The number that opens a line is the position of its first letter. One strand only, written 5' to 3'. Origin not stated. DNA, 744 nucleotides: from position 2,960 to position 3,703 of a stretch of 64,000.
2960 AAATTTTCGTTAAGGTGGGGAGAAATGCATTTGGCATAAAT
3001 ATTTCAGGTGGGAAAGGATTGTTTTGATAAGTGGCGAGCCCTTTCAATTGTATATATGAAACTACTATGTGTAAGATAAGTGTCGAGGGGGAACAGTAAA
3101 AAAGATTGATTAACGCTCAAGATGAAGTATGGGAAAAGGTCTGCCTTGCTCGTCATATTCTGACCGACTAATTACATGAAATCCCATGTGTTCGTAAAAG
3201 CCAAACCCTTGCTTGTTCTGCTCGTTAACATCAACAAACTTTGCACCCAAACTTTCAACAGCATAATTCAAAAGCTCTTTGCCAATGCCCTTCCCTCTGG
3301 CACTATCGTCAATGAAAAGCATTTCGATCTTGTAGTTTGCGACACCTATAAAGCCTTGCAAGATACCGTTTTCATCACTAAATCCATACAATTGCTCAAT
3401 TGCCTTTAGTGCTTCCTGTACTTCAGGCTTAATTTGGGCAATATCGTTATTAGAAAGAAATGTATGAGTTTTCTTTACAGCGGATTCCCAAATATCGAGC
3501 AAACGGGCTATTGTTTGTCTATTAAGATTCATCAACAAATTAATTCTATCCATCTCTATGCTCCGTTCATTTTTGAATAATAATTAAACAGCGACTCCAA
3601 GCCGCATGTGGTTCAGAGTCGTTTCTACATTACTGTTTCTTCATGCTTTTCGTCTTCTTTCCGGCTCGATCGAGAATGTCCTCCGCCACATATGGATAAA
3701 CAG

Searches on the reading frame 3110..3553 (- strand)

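Call 34: search_protein_families(library=pfam, proteins=[window:3110-3553:-], max_evalue=0.001)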
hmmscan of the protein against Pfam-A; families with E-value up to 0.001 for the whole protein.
window:3110-3553:- (147 aa): 3 families
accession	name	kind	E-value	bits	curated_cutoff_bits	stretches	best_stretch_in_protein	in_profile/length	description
PF13673.13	Acetyltransf_10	-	7.3e-14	52.3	23.6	1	47-137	24-118/128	Acetyltransferase (GNAT) domain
PF13508.13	Acetyltransf_7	-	2.1e-10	41.3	27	1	59-126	9-83/84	Acetyltransferase (GNAT) domain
PF00583.31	Acetyltransf_1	-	1.4e-08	35.4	20.7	1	73-125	59-116/116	Acetyltransferase (GNAT) family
